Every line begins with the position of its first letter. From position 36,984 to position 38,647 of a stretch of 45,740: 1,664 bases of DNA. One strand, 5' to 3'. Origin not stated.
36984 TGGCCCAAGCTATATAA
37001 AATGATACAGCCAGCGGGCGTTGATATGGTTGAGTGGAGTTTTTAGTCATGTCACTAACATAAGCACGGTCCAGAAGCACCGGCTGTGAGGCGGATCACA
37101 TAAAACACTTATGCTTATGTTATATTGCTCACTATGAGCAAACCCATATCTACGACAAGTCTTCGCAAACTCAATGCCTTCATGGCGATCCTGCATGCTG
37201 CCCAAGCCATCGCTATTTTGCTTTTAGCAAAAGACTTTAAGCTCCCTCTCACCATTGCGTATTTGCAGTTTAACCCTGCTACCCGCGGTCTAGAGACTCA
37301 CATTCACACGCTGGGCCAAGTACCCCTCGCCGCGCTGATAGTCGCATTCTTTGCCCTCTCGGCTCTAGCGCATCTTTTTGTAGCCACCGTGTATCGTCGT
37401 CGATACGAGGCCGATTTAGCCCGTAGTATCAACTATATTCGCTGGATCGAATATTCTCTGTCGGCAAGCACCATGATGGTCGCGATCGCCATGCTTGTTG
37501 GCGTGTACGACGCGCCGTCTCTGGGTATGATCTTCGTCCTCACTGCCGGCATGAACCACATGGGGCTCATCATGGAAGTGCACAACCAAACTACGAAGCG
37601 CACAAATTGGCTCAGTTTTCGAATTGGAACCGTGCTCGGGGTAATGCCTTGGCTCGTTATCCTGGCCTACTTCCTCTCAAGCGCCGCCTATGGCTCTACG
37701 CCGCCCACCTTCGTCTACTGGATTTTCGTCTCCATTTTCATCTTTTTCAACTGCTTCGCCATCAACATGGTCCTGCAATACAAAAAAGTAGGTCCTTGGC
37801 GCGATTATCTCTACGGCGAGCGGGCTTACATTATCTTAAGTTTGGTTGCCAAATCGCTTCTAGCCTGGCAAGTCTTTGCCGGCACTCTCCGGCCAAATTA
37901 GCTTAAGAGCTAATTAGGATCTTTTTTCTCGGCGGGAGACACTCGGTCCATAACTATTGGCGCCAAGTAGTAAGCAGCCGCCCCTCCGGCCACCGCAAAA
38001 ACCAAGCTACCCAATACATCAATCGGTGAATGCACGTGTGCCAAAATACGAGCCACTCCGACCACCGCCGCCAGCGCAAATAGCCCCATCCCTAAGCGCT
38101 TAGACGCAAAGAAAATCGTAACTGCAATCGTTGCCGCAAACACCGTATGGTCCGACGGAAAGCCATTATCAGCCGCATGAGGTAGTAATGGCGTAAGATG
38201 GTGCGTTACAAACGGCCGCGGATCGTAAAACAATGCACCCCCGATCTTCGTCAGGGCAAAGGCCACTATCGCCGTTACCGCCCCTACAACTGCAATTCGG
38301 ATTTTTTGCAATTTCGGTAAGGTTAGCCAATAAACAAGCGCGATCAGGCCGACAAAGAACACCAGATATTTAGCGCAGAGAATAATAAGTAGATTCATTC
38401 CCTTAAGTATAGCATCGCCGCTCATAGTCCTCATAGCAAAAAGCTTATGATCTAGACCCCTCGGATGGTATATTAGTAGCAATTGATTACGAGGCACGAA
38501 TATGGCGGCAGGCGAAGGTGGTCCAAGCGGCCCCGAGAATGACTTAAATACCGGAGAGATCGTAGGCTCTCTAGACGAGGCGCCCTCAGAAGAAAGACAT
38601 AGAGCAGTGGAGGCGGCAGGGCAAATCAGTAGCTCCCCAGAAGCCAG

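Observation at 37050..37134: One perfect CRP box at class II spacing for both heliorhodopsin and the divergent dsbB-like gene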

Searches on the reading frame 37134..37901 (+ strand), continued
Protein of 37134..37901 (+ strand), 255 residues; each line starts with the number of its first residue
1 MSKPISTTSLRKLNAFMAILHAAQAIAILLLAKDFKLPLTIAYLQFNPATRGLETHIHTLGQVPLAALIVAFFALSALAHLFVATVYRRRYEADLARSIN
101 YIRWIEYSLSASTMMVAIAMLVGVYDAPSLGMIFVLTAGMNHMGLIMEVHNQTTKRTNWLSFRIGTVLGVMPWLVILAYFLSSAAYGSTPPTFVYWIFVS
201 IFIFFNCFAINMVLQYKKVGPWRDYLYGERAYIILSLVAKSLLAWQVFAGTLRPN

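Call 23: find_related_loci(query=window:37134-37901:+, collection=metagenome_contigs, flank=5000)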
Query window:37134-37901:+ (255 aa) in metagenome_contigs; peptide patterns used: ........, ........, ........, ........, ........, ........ (x = any residue, [..] = any of these).
600 stretches matched a pattern (row limit reached: there are more); 328 encode a relative of the query (tblastn E <= 1e-3); the best 80 are kept; 80 distinct loci.
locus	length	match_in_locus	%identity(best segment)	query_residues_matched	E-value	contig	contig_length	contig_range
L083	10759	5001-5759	66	1-254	3e-107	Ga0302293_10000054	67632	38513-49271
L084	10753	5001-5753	64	5-254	2e-106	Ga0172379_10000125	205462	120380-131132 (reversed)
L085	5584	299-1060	64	1-254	4e-106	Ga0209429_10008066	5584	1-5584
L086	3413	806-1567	65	1-254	1e-107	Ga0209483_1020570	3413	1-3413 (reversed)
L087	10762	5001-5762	64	1-254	1e-105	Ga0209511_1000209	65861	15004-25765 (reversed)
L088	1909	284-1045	64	1-254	9e-111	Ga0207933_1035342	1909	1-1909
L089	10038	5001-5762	64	1-254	1e-104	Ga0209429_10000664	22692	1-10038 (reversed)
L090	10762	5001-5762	63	1-254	1e-102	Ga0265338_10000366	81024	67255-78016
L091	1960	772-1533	63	1-254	2e-108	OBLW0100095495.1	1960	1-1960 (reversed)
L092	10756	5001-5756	63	3-254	2e-102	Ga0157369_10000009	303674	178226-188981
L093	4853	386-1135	63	5-254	1e-102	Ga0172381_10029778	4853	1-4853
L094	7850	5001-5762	63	1-254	4e-102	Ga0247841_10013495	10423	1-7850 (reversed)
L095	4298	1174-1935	64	1-254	1e-102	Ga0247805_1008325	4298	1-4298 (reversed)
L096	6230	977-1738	65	1-254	3e-102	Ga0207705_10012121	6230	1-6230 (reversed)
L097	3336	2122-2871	64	5-254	4e-104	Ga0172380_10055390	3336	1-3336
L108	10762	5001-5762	59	1-254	6e-96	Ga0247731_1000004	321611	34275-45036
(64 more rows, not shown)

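Call 24: find_encoding_contigs(protein=P0008, flank=6000, max_places=2)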
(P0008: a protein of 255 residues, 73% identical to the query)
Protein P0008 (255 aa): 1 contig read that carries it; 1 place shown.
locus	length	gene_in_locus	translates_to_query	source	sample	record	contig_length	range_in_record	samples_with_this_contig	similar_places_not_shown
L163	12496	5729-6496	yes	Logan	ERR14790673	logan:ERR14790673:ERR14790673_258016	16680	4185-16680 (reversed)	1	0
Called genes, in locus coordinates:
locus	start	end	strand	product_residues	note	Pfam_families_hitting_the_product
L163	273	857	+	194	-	-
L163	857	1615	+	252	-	-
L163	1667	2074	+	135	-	PF21619:DUF6855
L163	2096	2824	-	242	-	-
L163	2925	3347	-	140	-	-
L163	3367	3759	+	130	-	PF08570:DUF1761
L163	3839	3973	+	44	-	-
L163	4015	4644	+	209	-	PF00657:Lipase_GDSL, PF19040:SGNH (weak), PF13472:Lipase_GDSL_2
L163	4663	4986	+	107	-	-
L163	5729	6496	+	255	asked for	PF18761:Heliorhodopsin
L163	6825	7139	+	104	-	-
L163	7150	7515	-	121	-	-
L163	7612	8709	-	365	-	PF03372:Exo_endo_phos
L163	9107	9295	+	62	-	-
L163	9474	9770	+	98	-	-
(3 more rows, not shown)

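Call 25: find_encoding_contigs(protein=P0010, flank=6000, max_places=2)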
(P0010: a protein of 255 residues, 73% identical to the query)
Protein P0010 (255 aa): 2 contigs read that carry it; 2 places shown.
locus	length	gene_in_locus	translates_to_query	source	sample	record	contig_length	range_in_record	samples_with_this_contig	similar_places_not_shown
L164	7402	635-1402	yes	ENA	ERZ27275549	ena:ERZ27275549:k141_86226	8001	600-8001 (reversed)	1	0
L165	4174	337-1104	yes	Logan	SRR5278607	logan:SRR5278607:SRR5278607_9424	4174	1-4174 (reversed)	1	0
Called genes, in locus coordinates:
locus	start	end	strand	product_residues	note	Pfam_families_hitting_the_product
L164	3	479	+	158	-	?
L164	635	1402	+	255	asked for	PF18761:Heliorhodopsin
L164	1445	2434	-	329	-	-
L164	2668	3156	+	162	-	-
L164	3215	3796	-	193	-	PF28474:DUF8412, PF13376:OmdA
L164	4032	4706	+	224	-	PF02661:Fic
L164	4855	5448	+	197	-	-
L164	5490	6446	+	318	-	-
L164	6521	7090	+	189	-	-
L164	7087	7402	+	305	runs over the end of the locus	?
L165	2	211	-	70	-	?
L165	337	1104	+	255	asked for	PF18761:Heliorhodopsin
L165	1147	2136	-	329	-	-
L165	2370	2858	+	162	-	-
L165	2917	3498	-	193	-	PF28474:DUF8412, PF13376:OmdA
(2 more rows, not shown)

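Call 26: find_encoding_contigs(protein=P0006, flank=6000, max_places=2)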
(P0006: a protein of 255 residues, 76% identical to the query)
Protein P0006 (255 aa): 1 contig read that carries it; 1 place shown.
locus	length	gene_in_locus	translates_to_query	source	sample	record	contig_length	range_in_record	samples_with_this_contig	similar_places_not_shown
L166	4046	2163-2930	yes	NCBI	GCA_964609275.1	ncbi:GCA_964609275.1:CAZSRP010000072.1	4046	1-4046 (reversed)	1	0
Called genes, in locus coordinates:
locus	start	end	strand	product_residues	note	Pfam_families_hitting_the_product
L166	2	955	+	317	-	?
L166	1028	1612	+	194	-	PF05901:Excalibur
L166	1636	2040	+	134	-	PF10391:DNA_pol_lambd_f (faint), PF11731:Cdd1 (faint), PF14520:HHH_5 (weak), PF14229:DUF4332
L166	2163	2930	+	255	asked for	PF18761:Heliorhodopsin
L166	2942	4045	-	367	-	?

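Call 53: search_protein_families(library=pfam, proteins=[L108:3789-4295:-, L108:4418-4993:+, L009:5580-6077:+, L048:1086-2975:-], max_evalue=1)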
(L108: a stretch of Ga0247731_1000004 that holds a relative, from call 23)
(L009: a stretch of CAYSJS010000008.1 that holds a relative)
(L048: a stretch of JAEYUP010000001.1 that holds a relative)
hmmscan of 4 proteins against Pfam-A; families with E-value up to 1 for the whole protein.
L108:3789-4295:- (168 aa): 3 families
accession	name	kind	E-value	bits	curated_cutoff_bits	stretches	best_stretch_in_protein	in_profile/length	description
PF01243.27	PNPOx_N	-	1.1e-10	42.3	28.1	1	18-141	4-116/120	Pyridoxamine 5'-phosphate oxidase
PF16242.11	Pyrid_ox_like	-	0.0025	17.8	28.8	1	57-105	45-93/149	Pyridoxamine 5'-phosphate oxidase like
PF13596.12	PAS_10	-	0.047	14.8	22.1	0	52-99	57-104/106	PAS domain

L108:4418-4993:+ (191 aa): 1 family
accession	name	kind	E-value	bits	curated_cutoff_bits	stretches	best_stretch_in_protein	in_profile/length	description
PF14470.12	bPH_3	-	1.2e-07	32.5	23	1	92-182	1-94/95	Bacterial PH domain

L009:5580-6077:+ (165 aa): 2 families
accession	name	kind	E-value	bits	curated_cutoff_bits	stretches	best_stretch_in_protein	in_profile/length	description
PF14470.12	bPH_3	-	2e-10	41.4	23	1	59-147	2-94/95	Bacterial PH domain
PF08512.18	Rttp106-like_middle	-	0.094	13.5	25.5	1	74-153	9-89/91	Histone chaperone Rttp106-like, middle domain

L048:1086-2975:- (629 aa): 4 families
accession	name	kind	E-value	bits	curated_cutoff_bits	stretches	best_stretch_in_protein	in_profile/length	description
PF02867.20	Ribonuc_red_lgC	-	1.9e-08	33.9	23.9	2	140-202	8-70/523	Ribonucleotide reductase, barrel domain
PF21995.1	RNR-II_ins_dom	-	1.1e-06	29.2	27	1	139-196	38-101/107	B12-dependent ribonucleotide reductase, insertion domain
PF17975.6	RNR_Alpha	-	2.2e-05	25.3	26.4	1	8-49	22-62/101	Ribonucleotide reductase alpha domain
PF14196.11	ATC_hydrolase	-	0.18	13.1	28.1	1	10-108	8-112/145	L-2-amino-thiazoline-4-carboxylic acid hydrolase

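Call 65: find_encoding_contigs(protein=P0004, flank=3000, max_places=4)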
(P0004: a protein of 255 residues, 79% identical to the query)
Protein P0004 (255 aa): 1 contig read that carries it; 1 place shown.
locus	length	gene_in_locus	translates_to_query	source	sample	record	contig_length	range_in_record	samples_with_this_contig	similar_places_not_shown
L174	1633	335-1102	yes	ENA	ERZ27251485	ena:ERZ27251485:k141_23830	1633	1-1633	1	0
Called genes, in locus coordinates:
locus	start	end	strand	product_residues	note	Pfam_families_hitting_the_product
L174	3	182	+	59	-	?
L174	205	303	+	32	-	-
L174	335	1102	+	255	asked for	PF18761:Heliorhodopsin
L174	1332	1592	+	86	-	-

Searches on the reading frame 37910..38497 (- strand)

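Call 4: search_protein_families(library=pfam, proteins=[window:37910-38497:-], max_evalue=0.01)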
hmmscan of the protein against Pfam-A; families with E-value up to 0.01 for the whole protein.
window:37910-38497:- (195 aa): 2 families
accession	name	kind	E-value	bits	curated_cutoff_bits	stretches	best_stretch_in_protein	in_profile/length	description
PF01569.27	PAP2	-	7.4e-15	55.3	27.2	1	74-179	7-125/130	PAP2 superfamily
PF03631.20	Virul_fac_BrkB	-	0.00034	20.8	33.7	1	38-90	159-214/259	Virulence factor BrkB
